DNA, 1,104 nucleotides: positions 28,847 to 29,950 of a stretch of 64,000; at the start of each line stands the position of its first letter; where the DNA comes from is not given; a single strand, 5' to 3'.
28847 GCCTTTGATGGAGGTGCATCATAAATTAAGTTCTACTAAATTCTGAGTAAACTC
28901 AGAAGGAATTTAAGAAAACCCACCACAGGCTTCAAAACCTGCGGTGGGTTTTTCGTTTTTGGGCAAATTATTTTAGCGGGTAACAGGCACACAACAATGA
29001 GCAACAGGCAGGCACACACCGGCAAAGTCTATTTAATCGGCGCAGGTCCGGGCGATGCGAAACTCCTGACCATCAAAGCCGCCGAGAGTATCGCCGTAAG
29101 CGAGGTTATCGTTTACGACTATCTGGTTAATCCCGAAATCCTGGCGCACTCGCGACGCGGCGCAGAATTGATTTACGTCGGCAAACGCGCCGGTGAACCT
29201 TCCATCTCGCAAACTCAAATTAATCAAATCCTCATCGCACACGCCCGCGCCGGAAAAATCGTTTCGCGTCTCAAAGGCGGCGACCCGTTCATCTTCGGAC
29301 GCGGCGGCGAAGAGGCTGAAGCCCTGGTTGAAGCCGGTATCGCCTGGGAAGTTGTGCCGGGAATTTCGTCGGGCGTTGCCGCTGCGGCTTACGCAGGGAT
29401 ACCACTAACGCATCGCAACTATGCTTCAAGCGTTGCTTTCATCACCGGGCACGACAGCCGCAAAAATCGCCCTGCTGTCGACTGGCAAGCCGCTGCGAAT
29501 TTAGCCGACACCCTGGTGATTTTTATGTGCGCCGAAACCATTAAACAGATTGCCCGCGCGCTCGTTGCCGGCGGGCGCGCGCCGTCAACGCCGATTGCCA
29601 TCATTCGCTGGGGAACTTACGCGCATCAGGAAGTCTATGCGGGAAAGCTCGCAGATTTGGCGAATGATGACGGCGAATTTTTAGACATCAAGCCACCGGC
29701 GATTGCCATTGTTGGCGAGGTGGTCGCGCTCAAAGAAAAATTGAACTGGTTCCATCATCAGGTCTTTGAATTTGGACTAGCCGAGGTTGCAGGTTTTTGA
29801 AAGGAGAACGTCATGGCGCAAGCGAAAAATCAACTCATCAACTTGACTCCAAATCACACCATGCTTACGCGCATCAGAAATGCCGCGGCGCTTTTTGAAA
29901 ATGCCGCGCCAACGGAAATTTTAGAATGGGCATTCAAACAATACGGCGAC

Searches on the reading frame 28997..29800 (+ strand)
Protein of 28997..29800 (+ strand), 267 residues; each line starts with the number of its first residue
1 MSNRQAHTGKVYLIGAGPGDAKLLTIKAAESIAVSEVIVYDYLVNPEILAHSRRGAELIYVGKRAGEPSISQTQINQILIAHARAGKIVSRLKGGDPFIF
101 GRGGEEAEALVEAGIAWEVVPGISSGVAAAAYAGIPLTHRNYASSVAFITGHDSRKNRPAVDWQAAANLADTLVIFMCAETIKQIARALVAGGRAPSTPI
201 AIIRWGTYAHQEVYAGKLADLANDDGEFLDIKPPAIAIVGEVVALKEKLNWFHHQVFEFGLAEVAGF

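Call 6: search_protein_families(library=pfam, proteins=[window:28997-29800:+])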
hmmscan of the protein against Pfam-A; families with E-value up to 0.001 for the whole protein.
window:28997-29800:+ (267 aa): 1 family
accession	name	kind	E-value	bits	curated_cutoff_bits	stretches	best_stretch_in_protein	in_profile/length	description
PF00590.25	TP_methylase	-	4.3e-49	167.8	27.8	1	10-222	1-212/212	Tetrapyrrole (Corrin/Porphyrin) Methylases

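Call 8: find_related_loci(query=window:28997-29800:+, collection=genome_contigs, flank=4000)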
Query window:28997-29800:+ (267 aa) in genome_contigs; peptide patterns used: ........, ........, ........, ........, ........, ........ (x = any residue, [..] = any of these).
600 stretches matched a pattern (row limit reached: there are more); 598 encode a relative of the query (tblastn E <= 1e-3); the best 80 are kept; 80 distinct loci.
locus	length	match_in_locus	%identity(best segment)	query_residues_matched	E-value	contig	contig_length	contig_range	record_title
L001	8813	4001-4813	68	1-265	5e-123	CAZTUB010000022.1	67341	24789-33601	MAG TPA_asm: uncultured Clostridia bacterium isolate binchicken_co174_39 genome assembly, contig: NODE_82_length_67341_c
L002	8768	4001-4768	68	1-252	1e-101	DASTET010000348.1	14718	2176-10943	MAG TPA_asm: Blastocatellia bacterium isolate SMAG_U854 k141_1440158, whole genome shotgun sequence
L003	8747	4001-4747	51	9-257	3e-87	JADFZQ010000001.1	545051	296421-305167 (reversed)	MAG: Desulfamplus sp. isolate nJC1bin9 nJC1_bin9_NODE_1_length_545051_cov_44.786218, whole genome shotgun sequence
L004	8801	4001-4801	54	1-263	1e-85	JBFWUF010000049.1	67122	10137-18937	MAG: Blastocatellales bacterium isolate CA_2019_TPBF_64 NODE_3171_length_67122_cov_8.904650_TPBF, whole genome shotgun s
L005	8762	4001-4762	51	1-255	6e-83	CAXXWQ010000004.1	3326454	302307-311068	MAG: uncultured Desulfosarcina sp. isolate addc1e71-6912-457b-9547-3a5b1613f324 genome assembly, contig: contig_4, whole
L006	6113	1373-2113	53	9-255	1e-81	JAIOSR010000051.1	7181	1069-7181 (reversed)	MAG: Desulfobacterales bacterium isolate SMBSF49 bin_33_k127_560032, whole genome shotgun sequence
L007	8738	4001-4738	52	9-255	1e-81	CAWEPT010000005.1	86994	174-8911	MAG: uncultured delta proteobacterium isolate MFD02979.bin.2.117 genome assembly, contig: contig_26350, whole genome sho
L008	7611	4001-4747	51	6-255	8e-81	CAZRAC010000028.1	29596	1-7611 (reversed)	MAG TPA_asm: uncultured Syntrophaceae bacterium isolate binchicken_co265_60 genome assembly, contig: NODE_2593_length_29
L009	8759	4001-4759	48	3-255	2e-80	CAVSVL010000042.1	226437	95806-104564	MAG: uncultured delta proteobacterium isolate MFD05684.bin.2.165 genome assembly, contig: contig_9533, whole genome shot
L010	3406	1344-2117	48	1-255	5e-81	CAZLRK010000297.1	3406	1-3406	MAG TPA_asm: uncultured Desulfobacterales bacterium isolate SRP077602_co2_250 genome assembly, contig: NODE_42009_length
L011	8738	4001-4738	49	9-255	2e-80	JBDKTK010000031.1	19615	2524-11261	MAG: Syntrophaceae bacterium isolate 7_bin.119 c_000000122383, whole genome shotgun sequence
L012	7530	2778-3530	50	5-255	3e-80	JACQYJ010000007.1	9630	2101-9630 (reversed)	MAG: Deltaproteobacteria bacterium isolate NC_groundwater_1538_Pr4_S-0.65um_48_7 SR1-18-Sp65_coassembly_scaffold_120160,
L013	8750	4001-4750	53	6-255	4e-80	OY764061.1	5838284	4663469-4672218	MAG: Candidatus Poribacteria bacterium isolate 89293177-375a-4259-af6b-6508537173d0 genome assembly, chromosome: 1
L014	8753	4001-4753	49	4-255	5e-80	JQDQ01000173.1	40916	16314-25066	Smithella sp. SCADC Smithella_SCADC_Contig_31, whole genome shotgun sequence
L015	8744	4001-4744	51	7-255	6e-80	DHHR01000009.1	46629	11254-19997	MAG TPA_asm: Syntrophaceae bacterium UBA4767 UBA4767_contig_499, whole genome shotgun sequence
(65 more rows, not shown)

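Call 15: find_related_loci(query=window:28997-29800:+, collection=metagenome_contigs, flank=1500)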
Query window:28997-29800:+ (267 aa) in metagenome_contigs; peptide patterns used: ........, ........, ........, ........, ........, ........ (x = any residue, [..] = any of these).
600 stretches matched a pattern (row limit reached: there are more); 598 encode a relative of the query (tblastn E <= 1e-3); the best 80 are kept; 80 distinct loci.
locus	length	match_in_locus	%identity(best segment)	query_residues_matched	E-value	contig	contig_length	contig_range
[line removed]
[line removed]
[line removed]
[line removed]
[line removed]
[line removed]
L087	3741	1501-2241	50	9-255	1e-82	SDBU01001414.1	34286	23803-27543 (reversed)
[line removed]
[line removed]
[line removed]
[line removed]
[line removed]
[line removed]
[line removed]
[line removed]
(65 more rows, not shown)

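Call 16: search_protein_families(library=pfam, proteins=[L004:36-1322:+, L004:2076-3245:+, L004:3429-4004:+, L004:4001-4843:+, L004:4764-5540:+, L004:5537-6241:+, L004:6253-8310:-])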
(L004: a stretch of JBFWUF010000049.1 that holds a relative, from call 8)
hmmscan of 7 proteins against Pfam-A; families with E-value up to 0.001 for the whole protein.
L004:36-1322:+ (428 aa): 4 families
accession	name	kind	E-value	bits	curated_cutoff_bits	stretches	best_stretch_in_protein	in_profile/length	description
PF00069.31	Pkinase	-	2.2e-33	116.2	31.7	1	1-189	76-255/263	Protein kinase domain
PF07714.23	PK_Tyr_Ser-Thr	-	5.3e-18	65.7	23.1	1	2-185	80-249/258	Protein tyrosine and serine/threonine kinase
PF07719.23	TPR_2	-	0.00026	21.3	27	1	378-408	3-33/34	Tetratricopeptide repeat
PF14531.12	Kinase-like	-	0.00032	20.5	25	1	52-180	163-285/289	Kinase-like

L004:2076-3245:+ (389 aa): 2 families
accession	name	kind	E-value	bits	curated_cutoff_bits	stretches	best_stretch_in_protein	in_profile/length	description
PF01747.23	ATP-sulfurylase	-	3.2e-101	337.6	24.3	1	171-380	3-211/212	ATP-sulfurylase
PF14306.12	PUA_2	-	1.1e-52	178.3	27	1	4-161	1-158/159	PUA-like domain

L004:3429-4004:+ (191 aa): 10 families
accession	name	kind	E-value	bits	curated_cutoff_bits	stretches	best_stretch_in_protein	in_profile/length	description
PF01583.26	APS_kinase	-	4e-61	206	21.1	1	3-155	1-152/152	Adenylylsulphate kinase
PF13671.12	AAA_33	-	1.2e-08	35.8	27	1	8-121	3-115/143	AAA domain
PF03205.20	MobB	-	1.7e-05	25.2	26.6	1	7-40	2-35/133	Molybdopterin guanine dinucleotide synthesis protein B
PF01656.29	CbiA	-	2.3e-05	24.8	25.4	1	13-101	8-54/125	CobQ/CobB/MinD/ParA nucleotide binding domain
PF08433.16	KTI12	-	5.8e-05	23.2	22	1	9-148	6-141/271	Chromatin associated protein KTI12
PF13614.12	AAA_31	-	9.7e-05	22.8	27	1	14-65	12-62/177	AAA domain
PF03308.22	MeaB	-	0.00037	20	23.1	1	8-39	37-68/273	Methylmalonyl Co-A mutase-associated GTPase MeaB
PF03193.22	RsgA_GTPase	-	0.00038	20.7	30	1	5-33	107-135/174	RsgA GTPase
PF00005.33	ABC_tran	-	0.0005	21.1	25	1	2-56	9-52/137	ABC transporter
PF03266.21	NTPase_1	-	0.001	19.4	23.9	0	8-59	3-53/168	NTPase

L004:4001-4843:+ (280 aa): 1 family
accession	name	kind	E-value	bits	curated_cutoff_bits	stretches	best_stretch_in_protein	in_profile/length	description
PF00590.25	TP_methylase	-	3.5e-53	181.1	27.8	1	10-225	1-211/212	Tetrapyrrole (Corrin/Porphyrin) Methylases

L004:4764-5540:+ (258 aa): 4 families
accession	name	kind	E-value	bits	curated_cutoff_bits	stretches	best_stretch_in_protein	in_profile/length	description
PF13241.12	NAD_binding_7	-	3.5e-31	108.3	22.1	1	49-158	1-104/104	Putative NAD(P)-binding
PF14824.11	Sirohm_synth_M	-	3.1e-09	36.6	25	1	162-188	1-27/28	Sirohaem biosynthesis protein central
PF10414.14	CysG_dimeriser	-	4.3e-09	36.4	23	1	194-248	2-56/58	Sirohaem synthase dimerisation region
PF21218.2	Fpg-like_C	-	0.00047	20.1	27.1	0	217-240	6-29/34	Formamidopyrimidine-DNA glycosylase-like, C-terminal domain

L004:5537-6241:+ (234 aa): 1 family
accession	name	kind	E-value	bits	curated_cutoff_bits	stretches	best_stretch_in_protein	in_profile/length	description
PF01507.26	PAPS_reduct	-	2.7e-51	174.5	22.5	1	40-209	2-174/175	Phosphoadenosine phosphosulfate reductase domain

L004:6253-8310:- (685 aa): 3 families
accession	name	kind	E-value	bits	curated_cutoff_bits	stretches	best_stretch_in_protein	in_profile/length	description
PF03781.23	FGE-sulfatase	-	2e-46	159.2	23.3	1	431-680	3-254/255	Sulfatase-modifying factor enzyme 1-like domain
PF00069.31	Pkinase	-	3e-41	142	31.7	1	20-302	1-253/263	Protein kinase domain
PF07714.23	PK_Tyr_Ser-Thr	-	3e-29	102.5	23.1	1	22-301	3-249/258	Protein tyrosine and serine/threonine kinase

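Call 18: find_homologous_proteins(query=window:28997-29800:+, max_evalue=1e-60)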
Query window:28997-29800:+ (267 aa): 5812 proteins with E <= 1e-60 among 8000 candidates; the best 120 are listed.
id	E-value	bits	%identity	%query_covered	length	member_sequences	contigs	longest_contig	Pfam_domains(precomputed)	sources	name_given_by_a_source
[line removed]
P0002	3.5e-137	474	83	97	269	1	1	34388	PF00590.26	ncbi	-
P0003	4.5e-134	464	81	98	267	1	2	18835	PF00590.26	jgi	jgi:uroporphyrin-III C-methyltransferase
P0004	7.6e-133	460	81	97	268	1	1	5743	PF00590.26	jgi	jgi:uroporphyrin-III C-methyltransferase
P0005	1.3e-132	459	79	98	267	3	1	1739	PF00590.26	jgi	jgi:uroporphyrin-III C-methyltransferase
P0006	1.7e-131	455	79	97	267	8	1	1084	PF00590.26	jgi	jgi:uroporphyrin-III C-methyltransferase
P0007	5.0e-131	454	80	98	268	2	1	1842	PF00590.26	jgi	jgi:uroporphyrin-III C-methyltransferase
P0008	9.2e-131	453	80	97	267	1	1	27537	PF00590.26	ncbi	-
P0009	2.2e-130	452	78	97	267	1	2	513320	PF00590.26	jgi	jgi:uroporphyrin-III C-methyltransferase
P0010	3.9e-130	451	78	98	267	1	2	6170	PF00590.26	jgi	jgi:uroporphyrin-III C-methyltransferase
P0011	4.3e-130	451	78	99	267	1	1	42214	PF00590.26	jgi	jgi:uroporphyrin-III C-methyltransferase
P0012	1.6e-129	449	77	97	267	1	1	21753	PF00590.26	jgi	jgi:uroporphyrin-III C-methyltransferase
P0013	1.0e-128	446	78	98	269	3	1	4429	PF00590.26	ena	-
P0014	7.9e-128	443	77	97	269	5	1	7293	PF00590.26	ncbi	-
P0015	9.5e-128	443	77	97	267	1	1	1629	PF00590.26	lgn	-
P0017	5.0e-126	437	76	97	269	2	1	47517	PF00590.26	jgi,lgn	jgi:uroporphyrin-III C-methyltransferase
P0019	2.9e-123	428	73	99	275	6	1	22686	PF00590.26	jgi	jgi:uroporphyrin-III C-methyltransferase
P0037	1.2e-116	407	73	97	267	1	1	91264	PF00590.26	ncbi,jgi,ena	-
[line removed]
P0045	4.5e-116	405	71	99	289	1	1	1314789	PF00590.26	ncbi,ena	-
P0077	1.5e-114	400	71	99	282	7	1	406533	PF00590.26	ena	-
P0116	9.6e-113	394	69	100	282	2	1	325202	PF00590.26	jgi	jgi:uroporphyrin-III C-methyltransferase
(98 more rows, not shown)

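Call 19: find_encoding_contigs(protein=P0002, flank=4000, max_places=3)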
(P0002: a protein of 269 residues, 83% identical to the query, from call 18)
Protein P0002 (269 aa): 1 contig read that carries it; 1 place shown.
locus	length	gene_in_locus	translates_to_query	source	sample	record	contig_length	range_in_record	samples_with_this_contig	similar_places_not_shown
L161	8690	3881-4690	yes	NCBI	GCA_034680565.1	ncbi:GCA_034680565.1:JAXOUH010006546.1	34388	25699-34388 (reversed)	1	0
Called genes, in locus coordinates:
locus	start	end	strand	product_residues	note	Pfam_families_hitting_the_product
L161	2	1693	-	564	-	?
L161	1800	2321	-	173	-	PF01928:CYTH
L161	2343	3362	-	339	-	PF00296:Bac_luciferase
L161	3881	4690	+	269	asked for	PF00590:TP_methylase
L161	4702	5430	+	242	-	PF01507:PAPS_reduct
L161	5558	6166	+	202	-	PF00005:ABC_tran (weak), PF01583:APS_kinase, PF13238:AAA_18 (weak), PF13671:AAA_33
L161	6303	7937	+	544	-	PF03460:NIR_SIR_ferr, PF01077:NIR_SIR, PF03460:NIR_SIR_ferr, PF01077:NIR_SIR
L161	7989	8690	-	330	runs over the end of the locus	PF00092:VWA (weak), PF13519:VWA_2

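Call 20: find_encoding_contigs(protein=P0003, flank=4000, max_places=3)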
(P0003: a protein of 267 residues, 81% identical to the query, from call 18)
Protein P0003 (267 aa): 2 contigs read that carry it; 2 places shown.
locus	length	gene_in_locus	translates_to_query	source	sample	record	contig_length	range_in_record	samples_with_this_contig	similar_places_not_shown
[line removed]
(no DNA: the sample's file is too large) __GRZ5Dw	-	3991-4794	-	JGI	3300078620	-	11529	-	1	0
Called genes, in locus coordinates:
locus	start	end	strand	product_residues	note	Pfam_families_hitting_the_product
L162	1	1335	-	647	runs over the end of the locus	-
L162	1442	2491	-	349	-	-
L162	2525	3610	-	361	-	PF00296:Bac_luciferase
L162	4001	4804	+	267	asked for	PF00590:TP_methylase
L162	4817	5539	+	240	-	PF01507:PAPS_reduct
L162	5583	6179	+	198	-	PF00005:ABC_tran (faint), PF01583:APS_kinase, PF01656:CbiA (weak), PF03266:NTPase_1 (weak), PF08433:KTI12 (weak), PF13671:AAA_33, PF13238:AAA_18 (weak)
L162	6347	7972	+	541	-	PF03460:NIR_SIR_ferr, PF01077:NIR_SIR, PF03460:NIR_SIR_ferr, PF01077:NIR_SIR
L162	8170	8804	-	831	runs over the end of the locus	PF02012:BNR (faint), PF15902:Sortilin-Vps10 (faint), PF14870:PSII_BNR, PF19190:BACON_2 (faint), PF13004:BACON, PF00395:SLH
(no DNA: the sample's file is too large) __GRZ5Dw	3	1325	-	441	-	?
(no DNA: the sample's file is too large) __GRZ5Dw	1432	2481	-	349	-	-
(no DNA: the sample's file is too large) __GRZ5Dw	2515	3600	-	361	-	PF00296:Bac_luciferase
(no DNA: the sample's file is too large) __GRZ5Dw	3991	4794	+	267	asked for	PF00590:TP_methylase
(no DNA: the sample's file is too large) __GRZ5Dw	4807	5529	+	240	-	PF01507:PAPS_reduct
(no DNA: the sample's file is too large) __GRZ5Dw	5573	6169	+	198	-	PF00005:ABC_tran (faint), PF01583:APS_kinase, PF01656:CbiA (weak), PF03266:NTPase_1 (weak), PF08433:KTI12 (weak), PF13671:AAA_33, PF13238:AAA_18 (weak)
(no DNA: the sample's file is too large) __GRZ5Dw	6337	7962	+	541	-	PF03460:NIR_SIR_ferr, PF01077:NIR_SIR, PF03460:NIR_SIR_ferr, PF01077:NIR_SIR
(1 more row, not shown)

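Call 21: find_encoding_contigs(protein=P0009, flank=4000, max_places=3)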
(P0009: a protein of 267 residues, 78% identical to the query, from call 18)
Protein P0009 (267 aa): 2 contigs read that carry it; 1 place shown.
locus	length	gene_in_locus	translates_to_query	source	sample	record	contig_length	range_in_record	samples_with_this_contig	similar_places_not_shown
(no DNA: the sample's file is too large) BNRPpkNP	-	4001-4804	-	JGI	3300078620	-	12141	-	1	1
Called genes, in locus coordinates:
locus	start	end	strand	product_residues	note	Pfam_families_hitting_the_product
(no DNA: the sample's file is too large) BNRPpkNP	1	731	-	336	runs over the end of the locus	-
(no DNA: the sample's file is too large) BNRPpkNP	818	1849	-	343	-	PF00296:Bac_luciferase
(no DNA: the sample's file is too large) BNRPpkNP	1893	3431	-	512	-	-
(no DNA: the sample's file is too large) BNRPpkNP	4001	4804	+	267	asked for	PF00590:TP_methylase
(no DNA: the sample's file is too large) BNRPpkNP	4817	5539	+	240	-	PF01507:PAPS_reduct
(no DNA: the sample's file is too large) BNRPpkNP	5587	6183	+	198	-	PF00005:ABC_tran (weak), PF01583:APS_kinase, PF01656:CbiA (weak), PF03266:NTPase_1 (weak), PF08433:KTI12 (weak), PF13671:AAA_33, PF13238:AAA_18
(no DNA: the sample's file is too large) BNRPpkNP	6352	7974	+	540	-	PF03460:NIR_SIR_ferr, PF01077:NIR_SIR, PF03460:NIR_SIR_ferr, PF01077:NIR_SIR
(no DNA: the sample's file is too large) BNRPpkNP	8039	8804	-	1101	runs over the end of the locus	PF14870:PSII_BNR, PF02012:BNR (faint), PF15902:Sortilin-Vps10 (faint), PF14870:PSII_BNR, PF13004:BACON (faint), PF00395:SLH (weak)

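Call 22: find_encoding_contigs(protein=P0017, flank=4000, max_places=3)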
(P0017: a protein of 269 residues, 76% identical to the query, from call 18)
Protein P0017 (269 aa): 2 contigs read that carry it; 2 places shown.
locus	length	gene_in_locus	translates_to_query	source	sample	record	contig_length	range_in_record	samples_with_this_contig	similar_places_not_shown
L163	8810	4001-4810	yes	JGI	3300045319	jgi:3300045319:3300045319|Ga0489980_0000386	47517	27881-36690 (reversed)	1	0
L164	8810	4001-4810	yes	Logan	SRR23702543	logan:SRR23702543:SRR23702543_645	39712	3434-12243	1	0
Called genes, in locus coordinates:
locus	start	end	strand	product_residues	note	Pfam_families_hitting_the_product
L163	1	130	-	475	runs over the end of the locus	PF00082:Peptidase_S8, PF02922:CBM_48 (weak), PF16561:AMPK1_CBM (weak)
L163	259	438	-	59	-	-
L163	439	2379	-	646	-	-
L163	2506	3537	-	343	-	PF00296:Bac_luciferase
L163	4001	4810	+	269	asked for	PF00590:TP_methylase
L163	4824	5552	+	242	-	PF01507:PAPS_reduct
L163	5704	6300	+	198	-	PF01583:APS_kinase, PF13671:AAA_33, PF13238:AAA_18 (weak)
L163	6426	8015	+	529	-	PF03460:NIR_SIR_ferr, PF01077:NIR_SIR, PF03460:NIR_SIR_ferr, PF01077:NIR_SIR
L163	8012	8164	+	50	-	-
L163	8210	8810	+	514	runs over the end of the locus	PF01408:GFO_IDH_MocA, PF22725:GFO_IDH_MocA_C3 (faint), PF19051:GFO_IDH_MocA_C2 (weak)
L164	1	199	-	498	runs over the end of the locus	PF00082:Peptidase_S8, PF02922:CBM_48 (weak), PF16561:AMPK1_CBM (weak)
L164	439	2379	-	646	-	-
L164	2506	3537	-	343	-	PF00296:Bac_luciferase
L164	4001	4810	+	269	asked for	PF00590:TP_methylase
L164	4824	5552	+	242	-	PF01507:PAPS_reduct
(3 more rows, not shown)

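Call 23: find_encoding_contigs(protein=P0019, flank=4000, max_places=3)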
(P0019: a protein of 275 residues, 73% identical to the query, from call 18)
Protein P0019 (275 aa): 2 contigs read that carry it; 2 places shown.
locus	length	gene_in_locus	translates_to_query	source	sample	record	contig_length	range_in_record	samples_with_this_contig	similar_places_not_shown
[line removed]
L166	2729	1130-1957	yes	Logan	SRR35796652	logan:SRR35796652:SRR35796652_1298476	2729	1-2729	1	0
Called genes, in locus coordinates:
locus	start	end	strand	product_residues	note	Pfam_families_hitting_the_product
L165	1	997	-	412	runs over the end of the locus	PF00291:PALP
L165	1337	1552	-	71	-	-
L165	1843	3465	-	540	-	PF01590:GAF, PF13185:GAF_2, PF00158:Sigma54_activat, PF14532:Sigma54_activ_2, PF07728:AAA_5 (weak), PF25601:AAA_lid_14, PF02954:HTH_8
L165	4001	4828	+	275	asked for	PF00590:TP_methylase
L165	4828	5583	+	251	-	PF01507:PAPS_reduct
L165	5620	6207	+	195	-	PF01583:APS_kinase, PF07931:CPT (faint), PF08433:KTI12 (weak), PF13671:AAA_33, PF13238:AAA_18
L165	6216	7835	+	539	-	PF03460:NIR_SIR_ferr, PF01077:NIR_SIR, PF03460:NIR_SIR_ferr, PF01077:NIR_SIR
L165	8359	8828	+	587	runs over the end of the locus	PF02776:TPP_enzyme_N, PF00205:TPP_enzyme_M, PF02775:TPP_enzyme_C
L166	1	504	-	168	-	?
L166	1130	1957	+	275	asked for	PF00590:TP_methylase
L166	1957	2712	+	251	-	PF01507:PAPS_reduct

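Call 24: find_encoding_contigs(protein=P0037, flank=4000, max_places=3)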
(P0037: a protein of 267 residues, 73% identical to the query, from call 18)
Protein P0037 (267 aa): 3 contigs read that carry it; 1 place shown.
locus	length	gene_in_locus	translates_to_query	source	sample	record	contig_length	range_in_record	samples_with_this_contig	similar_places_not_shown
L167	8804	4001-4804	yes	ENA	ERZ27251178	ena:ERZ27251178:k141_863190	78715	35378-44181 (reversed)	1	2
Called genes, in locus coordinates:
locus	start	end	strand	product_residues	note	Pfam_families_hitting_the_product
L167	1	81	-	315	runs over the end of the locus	PF00561:Abhydrolase_1, PF12146:Hydrolase_4, PF12697:Abhydrolase_6, PF08386:Abhydrolase_4 (weak)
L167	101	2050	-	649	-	-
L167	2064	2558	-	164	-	-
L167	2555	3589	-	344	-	PF00296:Bac_luciferase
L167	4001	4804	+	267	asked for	PF00590:TP_methylase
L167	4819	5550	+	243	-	PF01507:PAPS_reduct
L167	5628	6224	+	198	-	PF01583:APS_kinase, PF13671:AAA_33, PF13238:AAA_18 (weak)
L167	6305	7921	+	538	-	PF03460:NIR_SIR_ferr, PF01077:NIR_SIR, PF03460:NIR_SIR_ferr, PF01077:NIR_SIR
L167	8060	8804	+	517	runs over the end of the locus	PF00682:HMGL-like, PF22617:HCS_D2, PF08502:LeuA_dimer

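Call 27: find_encoding_contigs(protein=P0043, flank=4000, max_places=2)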
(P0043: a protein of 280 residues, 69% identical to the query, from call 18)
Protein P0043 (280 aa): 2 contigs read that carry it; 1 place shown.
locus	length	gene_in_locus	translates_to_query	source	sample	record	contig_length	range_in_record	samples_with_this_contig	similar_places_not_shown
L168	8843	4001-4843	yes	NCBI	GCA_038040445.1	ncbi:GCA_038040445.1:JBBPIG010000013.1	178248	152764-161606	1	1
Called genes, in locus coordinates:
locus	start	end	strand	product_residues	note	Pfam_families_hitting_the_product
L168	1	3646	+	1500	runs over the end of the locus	PF00310:GATase_2, PF04898:Glu_syn_central, PF01645:Glu_synthase, PF01493:GXGXG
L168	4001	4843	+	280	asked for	PF00590:TP_methylase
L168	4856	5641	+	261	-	PF01507:PAPS_reduct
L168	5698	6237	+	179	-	PF01583:APS_kinase, PF07931:CPT (weak), PF08433:KTI12 (weak), PF13238:AAA_18 (weak), PF13671:AAA_33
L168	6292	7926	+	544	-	PF03460:NIR_SIR_ferr, PF01077:NIR_SIR, PF03460:NIR_SIR_ferr, PF01077:NIR_SIR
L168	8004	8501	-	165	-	PF08332:CaMKII_AD (weak), PF13474:SnoaL_3, PF14534:DUF4440, PF12680:SnoaL_2 (weak)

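Call 28: find_encoding_contigs(protein=P0045, flank=4000, max_places=2)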
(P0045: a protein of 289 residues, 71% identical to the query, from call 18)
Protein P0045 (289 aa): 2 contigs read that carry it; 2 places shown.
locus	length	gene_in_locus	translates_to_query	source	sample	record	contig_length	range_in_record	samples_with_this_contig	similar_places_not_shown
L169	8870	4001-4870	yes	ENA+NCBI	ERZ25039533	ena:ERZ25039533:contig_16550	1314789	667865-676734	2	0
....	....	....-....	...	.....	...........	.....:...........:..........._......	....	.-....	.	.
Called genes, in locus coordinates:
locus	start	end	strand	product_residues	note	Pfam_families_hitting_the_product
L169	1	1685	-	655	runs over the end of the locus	PF02129:Peptidase_S15, PF08530:PepX_C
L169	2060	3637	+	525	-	PF00144:Beta-lactamase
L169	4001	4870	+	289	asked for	PF00590:TP_methylase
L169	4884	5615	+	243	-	PF01507:PAPS_reduct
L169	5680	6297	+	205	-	PF01583:APS_kinase, PF13671:AAA_33, PF13238:AAA_18 (weak)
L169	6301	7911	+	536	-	PF03460:NIR_SIR_ferr, PF01077:NIR_SIR, PF03460:NIR_SIR_ferr, PF01077:NIR_SIR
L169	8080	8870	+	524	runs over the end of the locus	PF00682:HMGL-like, PF22617:HCS_D2, PF08502:LeuA_dimer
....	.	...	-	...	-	?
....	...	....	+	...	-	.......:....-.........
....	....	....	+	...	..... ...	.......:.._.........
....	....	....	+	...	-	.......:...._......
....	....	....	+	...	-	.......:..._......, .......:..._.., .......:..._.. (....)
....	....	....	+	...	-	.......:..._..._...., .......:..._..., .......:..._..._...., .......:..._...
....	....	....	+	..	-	?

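Call 29: find_encoding_contigs(protein=P0077, flank=4000, max_places=2)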
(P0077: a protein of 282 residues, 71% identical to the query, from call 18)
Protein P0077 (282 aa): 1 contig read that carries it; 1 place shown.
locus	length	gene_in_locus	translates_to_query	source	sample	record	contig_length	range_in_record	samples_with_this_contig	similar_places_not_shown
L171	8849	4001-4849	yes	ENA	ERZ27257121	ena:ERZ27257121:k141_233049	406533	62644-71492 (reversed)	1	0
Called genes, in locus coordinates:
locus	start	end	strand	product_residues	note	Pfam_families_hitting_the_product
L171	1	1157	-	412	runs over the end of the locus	PF00291:PALP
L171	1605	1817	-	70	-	-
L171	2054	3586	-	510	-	PF01590:GAF, PF13185:GAF_2, PF00158:Sigma54_activat, PF14532:Sigma54_activ_2, PF07728:AAA_5 (weak), PF25601:AAA_lid_14, PF02954:HTH_8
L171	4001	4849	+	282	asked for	PF00590:TP_methylase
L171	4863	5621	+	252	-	PF01507:PAPS_reduct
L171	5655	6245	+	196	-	PF01583:APS_kinase, PF13238:AAA_18 (weak), PF13671:AAA_33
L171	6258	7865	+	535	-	PF03460:NIR_SIR_ferr, PF01077:NIR_SIR, PF03460:NIR_SIR_ferr, PF01077:NIR_SIR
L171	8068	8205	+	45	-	-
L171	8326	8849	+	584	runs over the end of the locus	PF02776:TPP_enzyme_N, PF00205:TPP_enzyme_M, PF02775:TPP_enzyme_C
